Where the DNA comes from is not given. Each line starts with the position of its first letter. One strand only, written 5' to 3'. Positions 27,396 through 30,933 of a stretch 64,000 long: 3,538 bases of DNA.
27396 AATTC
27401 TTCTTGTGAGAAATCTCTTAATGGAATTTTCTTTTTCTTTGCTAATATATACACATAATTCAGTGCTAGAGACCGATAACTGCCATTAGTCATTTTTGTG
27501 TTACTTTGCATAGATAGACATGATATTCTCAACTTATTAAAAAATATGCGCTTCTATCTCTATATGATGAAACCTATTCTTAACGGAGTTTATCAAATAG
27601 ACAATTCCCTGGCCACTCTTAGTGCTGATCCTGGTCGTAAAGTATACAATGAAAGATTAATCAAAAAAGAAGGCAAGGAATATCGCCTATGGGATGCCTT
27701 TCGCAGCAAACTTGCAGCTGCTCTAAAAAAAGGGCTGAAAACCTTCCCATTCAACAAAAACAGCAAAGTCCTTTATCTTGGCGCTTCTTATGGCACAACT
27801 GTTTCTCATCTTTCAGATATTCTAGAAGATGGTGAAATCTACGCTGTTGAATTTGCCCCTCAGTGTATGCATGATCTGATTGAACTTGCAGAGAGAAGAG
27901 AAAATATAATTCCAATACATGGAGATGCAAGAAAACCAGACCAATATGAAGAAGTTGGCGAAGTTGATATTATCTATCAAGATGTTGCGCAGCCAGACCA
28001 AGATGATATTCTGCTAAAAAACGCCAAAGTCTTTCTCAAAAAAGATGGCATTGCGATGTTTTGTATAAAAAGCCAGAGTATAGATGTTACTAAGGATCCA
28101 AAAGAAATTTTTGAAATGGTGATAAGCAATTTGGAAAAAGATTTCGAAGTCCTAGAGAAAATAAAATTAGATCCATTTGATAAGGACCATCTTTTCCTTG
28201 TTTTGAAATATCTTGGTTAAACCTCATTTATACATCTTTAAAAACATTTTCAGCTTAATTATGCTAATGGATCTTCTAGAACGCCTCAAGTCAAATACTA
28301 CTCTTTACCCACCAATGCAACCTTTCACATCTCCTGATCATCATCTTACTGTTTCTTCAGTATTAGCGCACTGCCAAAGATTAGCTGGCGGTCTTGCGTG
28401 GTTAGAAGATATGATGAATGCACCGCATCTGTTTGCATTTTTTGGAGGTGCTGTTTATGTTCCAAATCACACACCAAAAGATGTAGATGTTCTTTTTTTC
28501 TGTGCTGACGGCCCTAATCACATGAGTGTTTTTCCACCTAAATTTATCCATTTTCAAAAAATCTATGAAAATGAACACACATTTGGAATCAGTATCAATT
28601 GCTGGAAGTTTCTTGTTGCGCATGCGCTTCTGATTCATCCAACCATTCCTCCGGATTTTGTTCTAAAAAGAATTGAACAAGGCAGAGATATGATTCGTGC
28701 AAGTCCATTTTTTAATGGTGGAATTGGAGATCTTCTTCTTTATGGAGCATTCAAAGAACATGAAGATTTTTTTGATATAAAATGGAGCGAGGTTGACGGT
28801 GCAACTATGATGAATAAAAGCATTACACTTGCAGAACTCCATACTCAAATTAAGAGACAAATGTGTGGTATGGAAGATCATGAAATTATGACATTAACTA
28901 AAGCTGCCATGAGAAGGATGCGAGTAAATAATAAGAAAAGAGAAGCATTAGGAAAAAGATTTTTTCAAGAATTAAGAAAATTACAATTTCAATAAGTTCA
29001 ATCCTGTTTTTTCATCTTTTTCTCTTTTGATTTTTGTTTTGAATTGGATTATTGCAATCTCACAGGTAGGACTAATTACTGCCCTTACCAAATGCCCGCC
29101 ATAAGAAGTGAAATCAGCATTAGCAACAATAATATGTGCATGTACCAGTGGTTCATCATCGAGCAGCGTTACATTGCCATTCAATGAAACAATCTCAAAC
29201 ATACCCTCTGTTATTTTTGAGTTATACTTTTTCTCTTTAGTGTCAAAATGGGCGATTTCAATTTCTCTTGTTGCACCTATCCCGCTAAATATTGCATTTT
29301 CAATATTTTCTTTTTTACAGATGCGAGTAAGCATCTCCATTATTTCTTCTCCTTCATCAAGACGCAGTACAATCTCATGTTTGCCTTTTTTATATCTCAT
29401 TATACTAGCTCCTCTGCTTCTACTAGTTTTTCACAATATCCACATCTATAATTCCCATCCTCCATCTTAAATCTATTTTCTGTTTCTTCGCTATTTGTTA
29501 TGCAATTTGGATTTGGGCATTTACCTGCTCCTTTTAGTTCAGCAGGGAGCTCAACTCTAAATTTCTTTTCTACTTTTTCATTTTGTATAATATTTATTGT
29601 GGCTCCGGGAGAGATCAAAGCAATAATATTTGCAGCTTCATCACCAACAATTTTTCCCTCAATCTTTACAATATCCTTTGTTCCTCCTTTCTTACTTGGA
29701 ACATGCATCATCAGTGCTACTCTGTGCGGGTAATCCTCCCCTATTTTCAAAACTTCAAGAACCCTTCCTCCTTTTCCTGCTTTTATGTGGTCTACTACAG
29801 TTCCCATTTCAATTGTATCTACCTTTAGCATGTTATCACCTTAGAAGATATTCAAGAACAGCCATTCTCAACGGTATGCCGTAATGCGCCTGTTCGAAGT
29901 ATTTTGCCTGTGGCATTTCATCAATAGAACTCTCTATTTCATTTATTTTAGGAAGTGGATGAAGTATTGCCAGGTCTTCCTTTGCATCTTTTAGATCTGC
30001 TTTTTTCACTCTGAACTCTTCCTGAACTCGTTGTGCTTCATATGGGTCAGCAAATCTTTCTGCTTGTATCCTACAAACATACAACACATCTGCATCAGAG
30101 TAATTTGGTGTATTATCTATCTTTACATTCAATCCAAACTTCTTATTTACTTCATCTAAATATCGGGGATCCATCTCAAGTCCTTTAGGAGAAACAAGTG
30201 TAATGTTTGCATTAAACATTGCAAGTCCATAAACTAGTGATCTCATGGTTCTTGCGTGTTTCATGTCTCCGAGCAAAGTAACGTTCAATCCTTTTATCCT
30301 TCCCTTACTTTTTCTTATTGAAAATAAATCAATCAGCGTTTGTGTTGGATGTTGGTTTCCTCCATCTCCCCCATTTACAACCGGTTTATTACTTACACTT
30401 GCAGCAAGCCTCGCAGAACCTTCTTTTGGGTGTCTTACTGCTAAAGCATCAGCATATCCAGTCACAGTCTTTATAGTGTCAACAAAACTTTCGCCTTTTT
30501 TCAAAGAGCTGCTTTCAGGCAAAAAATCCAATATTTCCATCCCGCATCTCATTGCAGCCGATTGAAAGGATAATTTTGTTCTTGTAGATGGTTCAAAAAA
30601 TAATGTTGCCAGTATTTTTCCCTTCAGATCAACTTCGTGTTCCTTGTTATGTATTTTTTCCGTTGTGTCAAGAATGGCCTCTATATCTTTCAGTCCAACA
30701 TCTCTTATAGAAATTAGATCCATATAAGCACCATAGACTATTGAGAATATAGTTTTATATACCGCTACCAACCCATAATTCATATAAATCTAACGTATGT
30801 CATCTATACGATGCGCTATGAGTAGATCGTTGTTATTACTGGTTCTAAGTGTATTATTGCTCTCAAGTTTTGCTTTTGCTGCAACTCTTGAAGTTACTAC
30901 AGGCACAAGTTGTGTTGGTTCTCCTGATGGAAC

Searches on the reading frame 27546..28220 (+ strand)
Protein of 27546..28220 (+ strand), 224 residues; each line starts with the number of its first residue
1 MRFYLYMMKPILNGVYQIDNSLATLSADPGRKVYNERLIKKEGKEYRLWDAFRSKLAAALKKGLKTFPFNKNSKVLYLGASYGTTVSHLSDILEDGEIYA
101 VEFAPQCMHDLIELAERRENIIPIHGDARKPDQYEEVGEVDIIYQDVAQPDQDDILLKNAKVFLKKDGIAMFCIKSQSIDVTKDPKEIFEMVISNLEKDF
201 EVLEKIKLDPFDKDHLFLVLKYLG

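Call 64: search_protein_families(library=pfam, proteins=[window:27546-28220:+], max_evalue=0.00001)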
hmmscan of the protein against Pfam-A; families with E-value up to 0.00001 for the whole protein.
window:27546-28220:+ (224 aa): 1 family
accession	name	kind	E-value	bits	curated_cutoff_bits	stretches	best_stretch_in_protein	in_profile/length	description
PF01269.23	Fibrillarin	-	1.6e-83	279.7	27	1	11-222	6-225/227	Fibrillarin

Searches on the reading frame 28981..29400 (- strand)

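Call 64: search_protein_families(library=pfam, proteins=[window:28981-29400:-], max_evalue=0.00001)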
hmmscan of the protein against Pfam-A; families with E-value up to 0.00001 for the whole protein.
window:28981-29400:- (139 aa): 1 family
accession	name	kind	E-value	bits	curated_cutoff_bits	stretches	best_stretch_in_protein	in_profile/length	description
PF03479.20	PCC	-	3.5e-32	111.6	25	1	10-121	3-116/117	Plants and Prokaryotes Conserved (PCC) domain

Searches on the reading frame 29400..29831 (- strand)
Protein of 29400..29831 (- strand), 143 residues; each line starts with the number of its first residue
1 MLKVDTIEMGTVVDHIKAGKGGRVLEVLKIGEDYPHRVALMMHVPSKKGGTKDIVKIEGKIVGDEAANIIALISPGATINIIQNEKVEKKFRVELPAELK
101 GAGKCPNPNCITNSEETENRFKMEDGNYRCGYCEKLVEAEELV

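Call 64: search_protein_families(library=pfam, proteins=[window:29400-29831:-], max_evalue=0.00001)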
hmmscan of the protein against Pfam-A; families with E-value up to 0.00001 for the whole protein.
window:29400-29831:- (143 aa): 2 families
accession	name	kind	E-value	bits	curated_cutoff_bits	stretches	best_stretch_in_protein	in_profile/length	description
PF01948.23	PyrI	-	6e-29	100.6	25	1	2-94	1-93/93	Aspartate carbamoyltransferase regulatory chain, allosteric domain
PF02748.20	PyrI_C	-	4e-12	46.2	23.4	1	99-141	2-47/48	Aspartate carbamoyltransferase regulatory chain, metal binding domain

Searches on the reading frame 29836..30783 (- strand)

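Call 14: search_protein_families(library=pfam, proteins=[window:29836-30783:-])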
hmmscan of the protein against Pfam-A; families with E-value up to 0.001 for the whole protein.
window:29836-30783:- (315 aa): 2 families
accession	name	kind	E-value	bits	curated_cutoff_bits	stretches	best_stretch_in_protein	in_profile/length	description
PF02729.26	OTCace_N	-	1.1e-38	133.1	29.9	1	22-157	2-147/148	Aspartate/ornithine carbamoyltransferase, carbamoyl-P binding domain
PF00185.30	OTCace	-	9.1e-28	97.7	29.4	1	164-312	1-156/157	Aspartate/ornithine carbamoyltransferase, Asp/Orn binding domain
